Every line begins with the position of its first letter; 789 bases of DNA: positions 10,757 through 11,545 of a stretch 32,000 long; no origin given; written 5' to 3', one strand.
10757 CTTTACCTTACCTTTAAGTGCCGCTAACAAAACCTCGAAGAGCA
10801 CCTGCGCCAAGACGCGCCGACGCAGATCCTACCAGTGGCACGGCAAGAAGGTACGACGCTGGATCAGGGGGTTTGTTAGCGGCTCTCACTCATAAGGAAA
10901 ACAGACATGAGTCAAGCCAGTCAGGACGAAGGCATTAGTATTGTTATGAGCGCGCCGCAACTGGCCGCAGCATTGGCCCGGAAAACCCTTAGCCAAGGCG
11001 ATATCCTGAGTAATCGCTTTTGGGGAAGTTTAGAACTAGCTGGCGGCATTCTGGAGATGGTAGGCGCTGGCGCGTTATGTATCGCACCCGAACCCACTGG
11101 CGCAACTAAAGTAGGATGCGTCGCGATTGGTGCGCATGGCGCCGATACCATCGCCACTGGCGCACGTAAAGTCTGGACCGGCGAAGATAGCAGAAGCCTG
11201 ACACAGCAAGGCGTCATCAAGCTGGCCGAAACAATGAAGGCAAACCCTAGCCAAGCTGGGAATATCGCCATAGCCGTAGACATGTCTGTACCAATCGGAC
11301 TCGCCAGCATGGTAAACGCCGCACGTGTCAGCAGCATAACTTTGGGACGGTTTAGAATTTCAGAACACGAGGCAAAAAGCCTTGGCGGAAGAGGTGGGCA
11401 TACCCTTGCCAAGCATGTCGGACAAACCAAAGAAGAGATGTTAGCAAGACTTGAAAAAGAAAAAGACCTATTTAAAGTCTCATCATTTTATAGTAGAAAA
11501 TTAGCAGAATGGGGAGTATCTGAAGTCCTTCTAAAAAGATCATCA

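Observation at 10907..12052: Stand-alone RNase-A-like (CdiA-CT-type) toxin plus CdiI-like immunity cassette wedged between eptB and bcsG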

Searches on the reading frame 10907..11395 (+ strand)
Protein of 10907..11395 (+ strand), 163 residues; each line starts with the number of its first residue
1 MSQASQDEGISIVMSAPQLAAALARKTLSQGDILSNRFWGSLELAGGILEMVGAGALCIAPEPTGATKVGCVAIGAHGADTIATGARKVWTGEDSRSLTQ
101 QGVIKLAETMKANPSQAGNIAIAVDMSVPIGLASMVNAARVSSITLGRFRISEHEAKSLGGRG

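Call 14: search_protein_representatives(protein=window:10907-11395:+)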
Query: 163 residues. Proteins with E-value up to 0.001 (for the whole library): 430; up to 1e-10: 144; up to 1e-30: 18. The best 150 are listed.
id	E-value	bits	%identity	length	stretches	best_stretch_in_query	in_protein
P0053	1.5e-49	184.2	52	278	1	2-160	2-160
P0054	1.1e-48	181.4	54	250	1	6-159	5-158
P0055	9.2e-45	168.6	78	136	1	60-163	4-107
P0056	6.2e-42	159.5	55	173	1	5-135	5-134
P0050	1.0e-41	158.7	54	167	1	5-131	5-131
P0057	2.1e-41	157.8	51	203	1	5-146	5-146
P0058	3.1e-38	147.5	47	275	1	5-163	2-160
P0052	7.0e-38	146.3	51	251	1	3-140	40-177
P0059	1.4e-37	145.3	47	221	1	7-157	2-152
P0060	9.6e-36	139.4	43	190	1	5-157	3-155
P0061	4.1e-35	137.3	45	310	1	6-151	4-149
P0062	6.5e-35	136.7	43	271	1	5-160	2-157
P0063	6.0e-34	133.5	52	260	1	6-146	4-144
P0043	6.5e-34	133.4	45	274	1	7-158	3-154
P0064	4.0e-33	130.9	46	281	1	6-152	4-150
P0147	7.1e-15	71.7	38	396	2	19-139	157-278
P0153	6.1e-14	68.6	45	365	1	36-133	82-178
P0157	1.6e-13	67.3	40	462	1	35-143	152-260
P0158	2.4e-13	66.7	39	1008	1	32-157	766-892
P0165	1.4e-12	64.2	39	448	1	35-144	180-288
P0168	2.4e-12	63.5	44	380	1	34-133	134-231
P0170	2.9e-12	63.2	36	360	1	38-146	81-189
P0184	3.0e-11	59.9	39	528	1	35-143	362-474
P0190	5.7e-11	59.0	32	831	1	23-146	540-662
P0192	9.4e-11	58.3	42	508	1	34-136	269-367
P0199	1.5e-10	57.6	44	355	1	37-133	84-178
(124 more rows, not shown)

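Call 20: search_protein_families(library=pfam, alignment_id=A1, max_evalue=0.001)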
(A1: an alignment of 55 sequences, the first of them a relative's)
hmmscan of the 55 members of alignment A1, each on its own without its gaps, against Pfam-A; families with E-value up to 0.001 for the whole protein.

A. member 1, P0158 (1008 aa): 3 families
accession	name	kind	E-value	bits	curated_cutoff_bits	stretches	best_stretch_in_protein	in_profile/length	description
PF05593.20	RHS_repeat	-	3.2e-24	85.2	22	0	472-501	4-33/38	RHS Repeat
PF13988.11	DUF4225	-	3.8e-06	26.9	25.9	1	774-867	38-133/165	Protein of unknown function (DUF4225)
PF03527.20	RHS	-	0.00035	20.8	27.9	0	551-585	2-36/38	RHS protein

B. families by the number of members that match (of 55 scanned): 9 families
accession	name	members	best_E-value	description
PF18431.6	RNAse_A_bac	17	7.9e-35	Bacterial CdiA-CT RNAse A domain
PF13988.11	DUF4225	8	1.7e-07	Protein of unknown function (DUF4225)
PF13699.11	eCIS_core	1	9e-31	eCIS core domain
PF24691.1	TreTu_C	1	2.5e-30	TreTu toxin, C-terminal domain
PF05593.20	RHS_repeat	1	3.2e-24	RHS Repeat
PF15542.11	Ntox50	1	3.3e-22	Bacterial toxin 50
PF02195.25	ParB_N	1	1.8e-05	ParB N-terminal domain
PF04550.17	Phage_holin_3_2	1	0.00025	Phage holin family 2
PF03527.20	RHS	1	0.00035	RHS protein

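Call 33: find_related_loci(query=A3, collection=genome_contigs, flank=10000)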
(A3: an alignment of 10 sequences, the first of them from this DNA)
Query A3 (156 aa) in genome_contigs; peptide patterns used: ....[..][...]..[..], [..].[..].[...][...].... (x = any residue, [..] = any of these).
308 stretches matched a pattern; 215 encode a relative of the query (tblastn E <= 1e-3); the best 80 are kept; 79 distinct loci.
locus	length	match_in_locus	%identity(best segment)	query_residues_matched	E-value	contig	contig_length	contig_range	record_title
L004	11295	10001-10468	60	1-156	6e-61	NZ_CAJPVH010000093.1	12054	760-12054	Cupriavidus campinensis strain LMG 19282 isolate LMG 19282, whole genome shotgun sequence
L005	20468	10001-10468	54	1-156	1e-59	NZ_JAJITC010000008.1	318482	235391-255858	Paraburkholderia translucens strain MMS20-SJTN17 contig8, whole genome shotgun sequence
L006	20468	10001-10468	57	1-156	2e-58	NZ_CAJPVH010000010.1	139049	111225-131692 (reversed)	Cupriavidus campinensis strain LMG 19282 isolate LMG 19282, whole genome shotgun sequence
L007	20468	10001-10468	56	1-156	8e-59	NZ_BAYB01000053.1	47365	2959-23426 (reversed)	Paraburkholderia ferrariae NBRC 106233, whole genome shotgun sequence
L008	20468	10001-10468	54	1-156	2e-58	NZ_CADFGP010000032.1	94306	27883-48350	Paraburkholderia tuberum STM678 strain LMG 21444, whole genome shotgun sequence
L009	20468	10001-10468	54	1-156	7e-58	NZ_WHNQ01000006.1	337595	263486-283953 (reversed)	Paraburkholderia atlantica strain CNPSo 3155 scaffold_5, whole genome shotgun sequence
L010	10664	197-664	55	1-156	2e-57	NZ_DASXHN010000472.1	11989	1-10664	MAG: Paraburkholderia sp. isolate SMAG_U5194 k141_4091871, whole genome shotgun sequence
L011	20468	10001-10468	56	1-156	1e-57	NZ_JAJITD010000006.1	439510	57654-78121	Paraburkholderia sejongensis strain MMS20-SJTR3 contig6, whole genome shotgun sequence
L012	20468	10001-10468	54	1-156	2e-57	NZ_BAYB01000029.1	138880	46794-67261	Paraburkholderia ferrariae NBRC 106233, whole genome shotgun sequence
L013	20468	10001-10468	56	1-156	4e-57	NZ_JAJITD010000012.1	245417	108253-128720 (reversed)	Paraburkholderia sejongensis strain MMS20-SJTR3 contig12, whole genome shotgun sequence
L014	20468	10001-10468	55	1-156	3e-57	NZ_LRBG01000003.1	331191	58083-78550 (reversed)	Paraburkholderia monticola strain JC2948 10.BMJC2948.1.00003, whole genome shotgun sequence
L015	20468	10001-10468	56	1-156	3e-57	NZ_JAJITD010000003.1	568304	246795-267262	Paraburkholderia sejongensis strain MMS20-SJTR3 contig3, whole genome shotgun sequence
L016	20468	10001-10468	54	1-156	3e-57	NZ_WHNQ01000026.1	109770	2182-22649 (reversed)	Paraburkholderia atlantica strain CNPSo 3155 scaffold_25, whole genome shotgun sequence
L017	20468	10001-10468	54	1-156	5e-57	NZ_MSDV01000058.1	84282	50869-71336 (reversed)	Burkholderia sp. SRS-W-2-2016 contig106054, whole genome shotgun sequence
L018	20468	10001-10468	54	1-156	4e-57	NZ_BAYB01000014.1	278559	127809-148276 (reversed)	Paraburkholderia ferrariae NBRC 106233, whole genome shotgun sequence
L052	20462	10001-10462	42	3-156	2e-42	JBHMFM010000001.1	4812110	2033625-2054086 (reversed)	Erwinia tracheiphila strain ICMP 5845 contig_1_pilon, whole genome shotgun sequence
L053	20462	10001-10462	44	3-156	4e-42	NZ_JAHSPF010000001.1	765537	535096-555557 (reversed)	Erwinia phyllosphaerae strain CMYE1 NODE_1_length_765537_cov_155.525796, whole genome shotgun sequence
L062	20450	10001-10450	49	7-156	3e-40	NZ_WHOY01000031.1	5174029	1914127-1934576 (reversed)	Pantoea sp. BAV 3049 NODE_125_length_5173969_cov_38.362724, whole genome shotgun sequence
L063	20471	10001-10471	42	1-156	8e-40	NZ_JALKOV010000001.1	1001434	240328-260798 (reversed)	Pantoea dispersa strain S68 contig00001, whole genome shotgun sequence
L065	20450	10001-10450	46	7-156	1e-39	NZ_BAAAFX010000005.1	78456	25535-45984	Tatumella terrea strain JCM 8887 sequence05, whole genome shotgun sequence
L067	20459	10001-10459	46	3-155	7e-39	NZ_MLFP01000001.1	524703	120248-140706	Pantoea rodasii strain LMG 26273 Contig0001_, whole genome shotgun sequence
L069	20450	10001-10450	46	7-156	3e-38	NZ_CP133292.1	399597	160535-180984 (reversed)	Pantoea sp. App145 plasmid pAPP145_2, complete sequence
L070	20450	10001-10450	43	7-156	5e-38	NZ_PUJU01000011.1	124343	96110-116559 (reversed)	Photorhabdus tasmaniensis strain T327 scaffold_0011, whole genome shotgun sequence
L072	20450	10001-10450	42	7-156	1e-37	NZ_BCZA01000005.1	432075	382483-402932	Pantoea agglomerans NBRC 102470, whole genome shotgun sequence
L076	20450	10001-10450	43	7-156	4e-37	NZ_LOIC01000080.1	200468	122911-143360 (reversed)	Photorhabdus namnaonensis strain PB45.5 Phpb_contig000081, whole genome shotgun sequence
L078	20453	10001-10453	46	6-156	1e-36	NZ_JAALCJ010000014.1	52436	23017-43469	Enterobacter cloacae strain M-7 NODE_14_length_52436_cov_88.5472, whole genome shotgun sequence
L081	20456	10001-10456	45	5-156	6e-36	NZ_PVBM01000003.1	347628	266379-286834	Neorhizobium huautlense strain DSM 21817 NODE_3_length_347628_cov_46.4576, whole genome shotgun sequence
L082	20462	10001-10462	40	3-156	7e-36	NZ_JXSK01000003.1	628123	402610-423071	Photorhabdus luminescens subsp. luminescens strain DSM 3368 Contig003, whole genome shotgun sequence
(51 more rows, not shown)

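Call 39: search_protein_families(library=pfam, proteins=[P0190, P0184, P0192, P0157, P0165, P0147, P0153, P0170, P0199, P0168], max_evalue=0.01)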
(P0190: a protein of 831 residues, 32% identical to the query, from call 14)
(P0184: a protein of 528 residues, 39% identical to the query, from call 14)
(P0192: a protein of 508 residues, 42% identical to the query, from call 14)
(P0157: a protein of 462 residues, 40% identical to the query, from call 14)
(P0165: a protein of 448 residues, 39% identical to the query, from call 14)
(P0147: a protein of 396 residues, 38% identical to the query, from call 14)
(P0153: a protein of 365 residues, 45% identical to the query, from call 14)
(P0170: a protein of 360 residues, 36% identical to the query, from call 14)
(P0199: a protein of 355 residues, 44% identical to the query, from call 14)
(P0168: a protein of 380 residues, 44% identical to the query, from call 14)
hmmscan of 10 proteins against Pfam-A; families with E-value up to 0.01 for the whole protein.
P0190 (831 aa): 0 families

P0184 (528 aa): 0 families

P0192 (508 aa): 2 families
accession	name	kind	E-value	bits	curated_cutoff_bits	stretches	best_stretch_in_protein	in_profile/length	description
PF13699.11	eCIS_core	-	9e-31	106.3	22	1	161-236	2-77/79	eCIS core domain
PF13988.11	DUF4225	-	0.00048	20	25.9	1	274-367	48-138/165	Protein of unknown function (DUF4225)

P0157 (462 aa): 0 families

P0165 (448 aa): 1 family
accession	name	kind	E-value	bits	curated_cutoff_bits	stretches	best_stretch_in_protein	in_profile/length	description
PF12037.13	ATAD3_N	-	0.007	16.1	25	0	163-232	178-248/265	ATPase family AAA domain-containing protein 3, N-terminal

P0147 (396 aa): 0 families

P0153 (365 aa): 0 families

P0170 (360 aa): 1 family
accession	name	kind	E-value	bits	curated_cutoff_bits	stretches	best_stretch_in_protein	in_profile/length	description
PF13988.11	DUF4225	-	0.0066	16.3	25.9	0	88-173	47-134/165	Protein of unknown function (DUF4225)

P0199 (355 aa): 0 families

P0168 (380 aa): 0 families

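Call 57: search_protein_families(library=pfam, proteins=[L082:9423-9962:+, L081:9409-9885:+, L081:11210-13537:+, L081:6487-9372:+, L081:1618-3006:-, L081:13482-14615:+, L081:14612-16381:+, L081:16365-17102:+, L070:1447-1944:-, L081:9893-10834:+], max_evalue=0.001)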
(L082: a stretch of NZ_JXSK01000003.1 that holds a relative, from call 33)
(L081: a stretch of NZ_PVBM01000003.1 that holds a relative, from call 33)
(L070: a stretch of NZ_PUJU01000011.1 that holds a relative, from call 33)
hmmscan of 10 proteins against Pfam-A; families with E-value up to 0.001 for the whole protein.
L082:9423-9962:+ (179 aa): 1 family
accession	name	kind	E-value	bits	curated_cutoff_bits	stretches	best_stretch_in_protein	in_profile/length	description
PF05638.18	T6SS_HCP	-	1.8e-17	64.2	23.5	1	26-162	1-128/129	Type VI secretion system effector, Hcp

L081:9409-9885:+ (158 aa): 1 family
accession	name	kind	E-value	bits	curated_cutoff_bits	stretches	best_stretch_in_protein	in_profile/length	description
PF05638.18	T6SS_HCP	-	5.3e-37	127.4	23.5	1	4-133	1-129/129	Type VI secretion system effector, Hcp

L081:11210-13537:+ (775 aa): 4 families
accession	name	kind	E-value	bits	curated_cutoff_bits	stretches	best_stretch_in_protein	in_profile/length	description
PF05954.17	Phage_GPD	-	3.8e-74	250.1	30.1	1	36-347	1-302/305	Phage tail baseplate hub (GPD)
PF22178.3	Gp5_trimer_C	-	1.3e-22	80.5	30.9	1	488-568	2-83/112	Bacteriophage T4 gp5 C-terminal trimerisation domain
PF04717.18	Phage_base_V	-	4e-12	46.7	23.8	1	401-468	10-73/75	Type VI secretion system/phage-baseplate injector OB domain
PF20093.5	DUF6484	-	8.3e-05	23.6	27.6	1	446-469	38-61/61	Domain of unknown function (DUF6484)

L081:6487-9372:+ (961 aa): 16 families
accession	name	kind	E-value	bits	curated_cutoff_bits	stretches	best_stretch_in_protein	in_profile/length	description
PF07724.20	AAA_2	-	5e-53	180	27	1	656-820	2-163/166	AAA domain (Cdc48 subfamily)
PF17871.7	AAA_lid_9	-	1e-27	96.5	22.8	1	394-485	2-93/104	AAA lid domain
PF00004.35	AAA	-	5e-20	72.7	21.2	2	254-366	2-109/131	ATPase family associated with various cellular activities (AAA)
PF07728.20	AAA_5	-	7.1e-14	52.4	22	1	660-782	2-127/139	AAA domain (dynein-related subfamily)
PF10431.15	ClpB_D2-small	-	7.5e-11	42.3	21.9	1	828-901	1-73/81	C-terminal, D2-small domain, of ClpB protein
PF13191.12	AAA_16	-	1.6e-09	38.9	32.6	1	231-282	2-63/167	AAA ATPase domain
PF00158.32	Sigma54_activat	-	1.6e-07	31.6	20.2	1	655-776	20-141/168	Sigma-54 interaction domain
PF13401.12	AAA_22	-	9.3e-07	29.7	27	0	249-334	4-96/130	AAA domain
PF05729.18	NACHT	-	2.5e-05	24.6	26.7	0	254-281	4-31/167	NACHT domain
PF13481.12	AAA_25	-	2.5e-05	24.4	27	0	234-292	18-79/195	AAA domain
PF20720.3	nSTAND3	-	3.6e-05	24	27.2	0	238-276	7-43/155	Novel STAND NTPase 3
PF06414.18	Zeta_toxin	-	6.1e-05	23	22.3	0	653-700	12-58/199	Zeta toxin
PF01695.23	IstB_IS21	-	0.00052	20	24.1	0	240-293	82-135/238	IstB-like ATP binding protein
PF02861.25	Clp_N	-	0.00059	20.4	20.7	0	60-106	1-49/53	Clp amino terminal domain, pathogenicity island component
PF01637.24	ATPase_2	-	0.00066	20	33.2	0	234-268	4-38/225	ATPase domain predominantly from Archaea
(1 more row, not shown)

L081:1618-3006:- (462 aa): 2 families
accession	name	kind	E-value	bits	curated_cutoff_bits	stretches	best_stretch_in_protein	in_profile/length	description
PF05943.17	VipB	-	6.6e-102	341.1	27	1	12-323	1-301/301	EvpB/VC_A0108, tail sheath N-terminal domain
PF18945.5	VipB_2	-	8.5e-39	132.7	27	1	333-442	2-111/112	EvpB/VC_A0108, tail sheath gpW/gp25-like domain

L081:13482-14615:+ (377 aa): 1 family
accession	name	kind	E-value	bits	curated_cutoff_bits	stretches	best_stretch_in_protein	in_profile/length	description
PF09937.14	DUF2169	-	2.4e-91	306.6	25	1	45-353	5-294/294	Uncharacterized protein conserved in bacteria (DUF2169)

L081:14612-16381:+ (589 aa): 2 families
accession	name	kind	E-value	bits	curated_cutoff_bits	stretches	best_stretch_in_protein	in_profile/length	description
PF13665.11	Tox-PAAR-like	-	3e-25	88.9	31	1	106-207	3-108/108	Toxin PAAR-like domain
PF15604.11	Ntox15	-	5.4e-15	56.2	22.5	1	438-583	5-153/153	Novel toxin 15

L081:16365-17102:+ (245 aa): 2 families
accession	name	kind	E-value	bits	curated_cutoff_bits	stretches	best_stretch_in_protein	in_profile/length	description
PF08887.16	GAD-like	-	1e-12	48.3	25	1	15-111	2-99/107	GAD-like domain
PF08906.16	T6SS_Tdi1_C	-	3.6e-08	33.6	27.4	1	161-225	12-74/75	T6SS immunity protein Tdi1, C-terminal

L070:1447-1944:- (165 aa): 1 family
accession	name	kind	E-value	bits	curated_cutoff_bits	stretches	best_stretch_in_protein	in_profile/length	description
PF05591.17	T6SS_VipA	-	2.2e-55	187.2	24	1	7-157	2-154/155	Type VI secretion system, VipA, VC_A0107 or Hcp2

L081:9893-10834:+ (313 aa): 1 family
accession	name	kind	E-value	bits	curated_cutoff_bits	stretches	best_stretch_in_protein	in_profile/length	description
PF18431.6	RNAse_A_bac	-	1.8e-29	103.3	27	1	197-312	1-113/113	Bacterial CdiA-CT RNAse A domain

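Call 61: find_encoding_contigs(protein=P0055, flank=10000, max_places=3)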
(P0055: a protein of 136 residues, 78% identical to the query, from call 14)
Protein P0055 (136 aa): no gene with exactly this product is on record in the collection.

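Call 88: search_protein_families(library=pfam, proteins=[L072:9998-10816:+, L062:9998-10816:+, L063:10001-10843:+, L067:10004-10816:+, L069:9929-10822:+, L078:9998-10819:+, L082:9959-10828:+, L081:9893-10831:+, L053:10004-10834:+, L065:9998-10651:+], max_evalue=1)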
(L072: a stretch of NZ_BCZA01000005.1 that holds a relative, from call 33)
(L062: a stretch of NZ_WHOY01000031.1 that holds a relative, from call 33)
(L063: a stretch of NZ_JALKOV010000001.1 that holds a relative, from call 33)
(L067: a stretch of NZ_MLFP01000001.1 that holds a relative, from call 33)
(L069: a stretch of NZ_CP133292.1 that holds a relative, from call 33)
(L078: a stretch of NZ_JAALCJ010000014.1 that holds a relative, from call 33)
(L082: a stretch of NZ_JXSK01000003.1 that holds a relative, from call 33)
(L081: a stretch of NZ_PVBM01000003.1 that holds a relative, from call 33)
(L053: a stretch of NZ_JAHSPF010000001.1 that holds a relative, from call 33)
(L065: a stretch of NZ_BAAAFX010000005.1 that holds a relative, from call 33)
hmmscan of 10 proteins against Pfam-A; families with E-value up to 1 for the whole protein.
L072:9998-10816:+ (273 aa): 4 families
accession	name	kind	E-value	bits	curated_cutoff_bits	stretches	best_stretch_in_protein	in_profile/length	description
PF18431.6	RNAse_A_bac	-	1.1e-28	100.8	27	1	159-271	1-113/113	Bacterial CdiA-CT RNAse A domain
PF06752.17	E_Pc_C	-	0.14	12.6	25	0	179-209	82-112/231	Enhancer of Polycomb C-terminus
PF05595.16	DUF771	-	0.22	12.1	22.9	1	201-251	30-80/90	Domain of unknown function (DUF771)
PF24049.1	YOMG_N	-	0.35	11.4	27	1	232-269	37-74/89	YOMG N-terminal domain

L062:9998-10816:+ (273 aa): 2 families
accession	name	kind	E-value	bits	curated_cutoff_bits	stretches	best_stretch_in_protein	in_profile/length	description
PF18431.6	RNAse_A_bac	-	4.5e-34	118.1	27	1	159-271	1-113/113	Bacterial CdiA-CT RNAse A domain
PF00789.26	UBX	-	0.25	12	21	1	221-271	7-54/82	UBX domain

L063:10001-10843:+ (281 aa): 1 family
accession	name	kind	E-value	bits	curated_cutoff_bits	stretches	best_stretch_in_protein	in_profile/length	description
PF18431.6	RNAse_A_bac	-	1.5e-33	116.4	27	1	165-279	1-113/113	Bacterial CdiA-CT RNAse A domain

L067:10004-10816:+ (271 aa): 1 family
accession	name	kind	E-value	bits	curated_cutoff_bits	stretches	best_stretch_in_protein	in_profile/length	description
PF18431.6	RNAse_A_bac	-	1.2e-27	97.4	27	1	157-269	1-113/113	Bacterial CdiA-CT RNAse A domain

L069:9929-10822:+ (298 aa): 3 families
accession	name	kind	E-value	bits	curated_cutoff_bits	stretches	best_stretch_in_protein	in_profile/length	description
PF18431.6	RNAse_A_bac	-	1.2e-31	110.3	27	1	182-296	1-113/113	Bacterial CdiA-CT RNAse A domain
PF04550.17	Phage_holin_3_2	-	0.011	16.6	25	1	42-106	20-85/86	Phage holin family 2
PF13988.11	DUF4225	-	0.22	11.4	25.9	1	59-147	43-133/165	Protein of unknown function (DUF4225)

L078:9998-10819:+ (274 aa): 2 families
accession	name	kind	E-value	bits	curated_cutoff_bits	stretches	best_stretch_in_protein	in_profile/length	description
PF18431.6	RNAse_A_bac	-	3.1e-33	115.4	27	1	160-272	1-113/113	Bacterial CdiA-CT RNAse A domain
PF11381.13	DUF3185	-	0.055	13.9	25.3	1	68-99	15-46/59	Protein of unknown function (DUF3185)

L082:9959-10828:+ (290 aa): 1 family
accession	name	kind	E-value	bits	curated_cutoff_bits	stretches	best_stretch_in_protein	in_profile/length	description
PF18431.6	RNAse_A_bac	-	9.3e-30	104.2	27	1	176-288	1-113/113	Bacterial CdiA-CT RNAse A domain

L081:9893-10831:+ (313 aa): 1 family
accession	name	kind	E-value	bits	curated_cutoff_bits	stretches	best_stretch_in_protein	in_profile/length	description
PF18431.6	RNAse_A_bac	-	1.8e-29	103.3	27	1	197-312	1-113/113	Bacterial CdiA-CT RNAse A domain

L053:10004-10834:+ (277 aa): 2 families
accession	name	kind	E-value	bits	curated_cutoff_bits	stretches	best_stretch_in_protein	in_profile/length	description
PF18431.6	RNAse_A_bac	-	6.8e-33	114.3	27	1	161-275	1-113/113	Bacterial CdiA-CT RNAse A domain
PF24939.1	DUF7756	-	0.25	11.7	27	1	197-259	13-73/123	Domain of unknown function (DUF7756)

L065:9998-10651:+ (218 aa): 2 families
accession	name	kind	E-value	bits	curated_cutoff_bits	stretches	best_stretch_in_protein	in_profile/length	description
PF18431.6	RNAse_A_bac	-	5.8e-15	56.6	27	1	159-212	1-54/113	Bacterial CdiA-CT RNAse A domain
PF02878.22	PGM_PMM_I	-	0.0072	16.4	22.5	1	67-116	24-75/138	Phosphoglucomutase/phosphomannomutase, alpha/beta/alpha domain I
